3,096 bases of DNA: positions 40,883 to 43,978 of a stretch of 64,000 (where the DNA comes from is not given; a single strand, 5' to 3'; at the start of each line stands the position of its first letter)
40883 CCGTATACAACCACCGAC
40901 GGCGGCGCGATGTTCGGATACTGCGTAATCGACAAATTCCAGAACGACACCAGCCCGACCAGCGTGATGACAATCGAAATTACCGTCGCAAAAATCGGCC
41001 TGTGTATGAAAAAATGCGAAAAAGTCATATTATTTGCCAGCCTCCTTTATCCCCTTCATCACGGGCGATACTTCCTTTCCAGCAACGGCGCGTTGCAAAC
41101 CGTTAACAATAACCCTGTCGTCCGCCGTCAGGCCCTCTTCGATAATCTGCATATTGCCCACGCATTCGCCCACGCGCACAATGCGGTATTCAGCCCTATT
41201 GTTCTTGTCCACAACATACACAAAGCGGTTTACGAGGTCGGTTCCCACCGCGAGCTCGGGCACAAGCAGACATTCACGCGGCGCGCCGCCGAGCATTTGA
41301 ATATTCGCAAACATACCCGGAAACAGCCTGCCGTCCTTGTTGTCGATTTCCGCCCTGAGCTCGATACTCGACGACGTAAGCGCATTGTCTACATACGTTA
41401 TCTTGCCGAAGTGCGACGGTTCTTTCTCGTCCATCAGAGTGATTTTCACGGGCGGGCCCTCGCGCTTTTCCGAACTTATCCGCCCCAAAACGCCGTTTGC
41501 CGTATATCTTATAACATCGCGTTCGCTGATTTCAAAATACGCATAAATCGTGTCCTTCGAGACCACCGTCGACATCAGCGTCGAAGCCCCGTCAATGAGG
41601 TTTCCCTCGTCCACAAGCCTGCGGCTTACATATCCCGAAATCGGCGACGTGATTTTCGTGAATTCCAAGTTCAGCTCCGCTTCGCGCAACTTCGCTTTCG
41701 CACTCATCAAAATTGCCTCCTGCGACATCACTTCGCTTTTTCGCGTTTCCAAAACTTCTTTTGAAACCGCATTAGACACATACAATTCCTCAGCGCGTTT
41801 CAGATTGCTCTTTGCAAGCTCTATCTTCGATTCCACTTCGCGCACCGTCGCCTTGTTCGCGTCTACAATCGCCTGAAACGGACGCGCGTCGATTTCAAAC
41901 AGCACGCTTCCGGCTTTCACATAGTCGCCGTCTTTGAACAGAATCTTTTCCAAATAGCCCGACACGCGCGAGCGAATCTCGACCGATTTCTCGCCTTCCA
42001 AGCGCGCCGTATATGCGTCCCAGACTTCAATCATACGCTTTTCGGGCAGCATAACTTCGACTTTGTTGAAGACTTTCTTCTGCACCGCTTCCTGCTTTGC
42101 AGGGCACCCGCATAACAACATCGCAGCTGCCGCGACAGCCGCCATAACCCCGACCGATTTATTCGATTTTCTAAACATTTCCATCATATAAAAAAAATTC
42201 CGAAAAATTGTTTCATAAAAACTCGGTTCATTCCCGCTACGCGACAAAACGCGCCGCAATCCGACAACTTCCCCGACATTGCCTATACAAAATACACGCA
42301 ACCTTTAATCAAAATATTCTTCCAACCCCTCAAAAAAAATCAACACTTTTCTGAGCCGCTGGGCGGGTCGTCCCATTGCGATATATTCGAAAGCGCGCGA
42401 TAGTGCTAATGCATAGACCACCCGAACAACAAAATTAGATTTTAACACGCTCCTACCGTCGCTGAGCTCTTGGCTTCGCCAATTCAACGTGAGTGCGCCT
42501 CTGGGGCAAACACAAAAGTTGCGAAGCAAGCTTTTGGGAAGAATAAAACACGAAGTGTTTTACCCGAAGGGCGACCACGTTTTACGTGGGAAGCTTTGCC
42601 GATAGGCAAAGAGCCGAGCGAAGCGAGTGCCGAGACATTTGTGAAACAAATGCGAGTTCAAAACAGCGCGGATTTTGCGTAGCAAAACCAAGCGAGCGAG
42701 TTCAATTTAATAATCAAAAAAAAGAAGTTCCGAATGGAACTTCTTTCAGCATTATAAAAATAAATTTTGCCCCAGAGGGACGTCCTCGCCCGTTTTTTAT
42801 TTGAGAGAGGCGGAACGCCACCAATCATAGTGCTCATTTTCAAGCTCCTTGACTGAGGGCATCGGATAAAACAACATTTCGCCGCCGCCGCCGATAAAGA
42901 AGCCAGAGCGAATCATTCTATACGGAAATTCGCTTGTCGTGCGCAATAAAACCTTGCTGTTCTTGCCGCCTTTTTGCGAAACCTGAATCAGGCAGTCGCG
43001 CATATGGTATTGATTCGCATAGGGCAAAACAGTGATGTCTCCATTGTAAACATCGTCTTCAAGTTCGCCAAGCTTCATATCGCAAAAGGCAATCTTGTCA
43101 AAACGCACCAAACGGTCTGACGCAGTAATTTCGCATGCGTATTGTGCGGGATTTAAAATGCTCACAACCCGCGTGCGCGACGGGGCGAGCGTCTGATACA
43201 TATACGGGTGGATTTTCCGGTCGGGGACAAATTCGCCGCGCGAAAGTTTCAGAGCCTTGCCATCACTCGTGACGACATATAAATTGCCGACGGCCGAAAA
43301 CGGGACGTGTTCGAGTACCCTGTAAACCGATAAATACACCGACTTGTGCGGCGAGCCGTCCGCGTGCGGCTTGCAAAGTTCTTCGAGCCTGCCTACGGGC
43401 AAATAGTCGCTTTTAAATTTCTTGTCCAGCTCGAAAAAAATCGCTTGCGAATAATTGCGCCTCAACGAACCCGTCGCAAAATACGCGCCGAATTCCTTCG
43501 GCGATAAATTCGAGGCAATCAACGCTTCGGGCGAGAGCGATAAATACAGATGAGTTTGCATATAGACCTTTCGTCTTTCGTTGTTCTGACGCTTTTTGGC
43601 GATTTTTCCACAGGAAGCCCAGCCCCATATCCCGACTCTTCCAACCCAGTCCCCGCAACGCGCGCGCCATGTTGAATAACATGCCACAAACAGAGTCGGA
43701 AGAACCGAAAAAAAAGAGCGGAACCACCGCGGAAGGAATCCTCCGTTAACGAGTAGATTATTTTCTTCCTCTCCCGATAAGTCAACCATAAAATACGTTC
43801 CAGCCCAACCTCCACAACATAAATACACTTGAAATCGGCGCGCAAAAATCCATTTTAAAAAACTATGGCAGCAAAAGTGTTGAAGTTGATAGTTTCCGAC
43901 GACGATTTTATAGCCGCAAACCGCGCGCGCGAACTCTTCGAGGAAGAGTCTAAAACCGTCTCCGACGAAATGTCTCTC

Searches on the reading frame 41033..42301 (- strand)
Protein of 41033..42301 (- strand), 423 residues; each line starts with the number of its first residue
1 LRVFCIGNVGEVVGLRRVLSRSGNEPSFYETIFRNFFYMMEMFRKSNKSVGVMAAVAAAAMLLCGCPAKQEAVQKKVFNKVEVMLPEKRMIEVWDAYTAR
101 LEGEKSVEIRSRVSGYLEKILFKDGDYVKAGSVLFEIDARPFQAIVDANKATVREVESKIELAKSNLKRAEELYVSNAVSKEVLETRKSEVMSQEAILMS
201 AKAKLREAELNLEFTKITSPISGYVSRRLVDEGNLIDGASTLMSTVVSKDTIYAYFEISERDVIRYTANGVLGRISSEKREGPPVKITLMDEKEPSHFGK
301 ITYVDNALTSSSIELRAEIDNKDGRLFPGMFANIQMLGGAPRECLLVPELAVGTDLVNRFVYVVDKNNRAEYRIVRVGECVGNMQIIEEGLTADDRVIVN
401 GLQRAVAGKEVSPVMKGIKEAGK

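Call 72: search_protein_families(library=pfam, proteins=[window:41033-42301:-])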
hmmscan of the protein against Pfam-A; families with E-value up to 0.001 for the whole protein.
window:41033-42301:- (423 aa): 4 families
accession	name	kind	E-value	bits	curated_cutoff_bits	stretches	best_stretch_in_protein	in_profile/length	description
PF16576.10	HlyD_D23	-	1.4e-15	57.6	30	1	104-332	17-214/214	Barrel-sandwich domain of CusB or HlyD membrane-fusion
PF13533.13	Biotin_lipoyl_2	-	1.8e-08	34.4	29.8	1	107-138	1-32/32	Biotin-lipoyl like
PF13437.12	HlyD_3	-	1.2e-07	32.9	22.2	0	216-324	1-101/106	HlyD family secretion protein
PF00364.28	Biotin_lipoyl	-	5.7e-06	26.5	22.1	1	106-137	42-73/73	Biotin-requiring enzyme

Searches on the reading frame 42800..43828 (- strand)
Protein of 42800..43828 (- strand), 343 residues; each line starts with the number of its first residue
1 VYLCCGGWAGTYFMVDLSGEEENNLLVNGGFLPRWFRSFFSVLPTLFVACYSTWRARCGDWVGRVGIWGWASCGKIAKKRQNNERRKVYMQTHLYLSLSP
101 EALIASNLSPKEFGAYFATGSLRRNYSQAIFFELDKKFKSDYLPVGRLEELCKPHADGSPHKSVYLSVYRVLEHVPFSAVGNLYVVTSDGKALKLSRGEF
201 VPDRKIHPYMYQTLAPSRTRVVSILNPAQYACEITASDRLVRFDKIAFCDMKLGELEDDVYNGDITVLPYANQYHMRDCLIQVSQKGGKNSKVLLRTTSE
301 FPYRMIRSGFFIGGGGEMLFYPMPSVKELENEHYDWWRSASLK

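Call 44: find_encoding_contigs(protein=window:42800-43828:-, flank=1500, max_places=10)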
Protein window:42800-43828:- (343 aa): no gene with exactly this product is on record in the collection.

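Call 72: search_protein_families(library=pfam, proteins=[window:42800-43828:-])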
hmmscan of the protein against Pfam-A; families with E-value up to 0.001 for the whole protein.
window:42800-43828:- (343 aa): 0 families
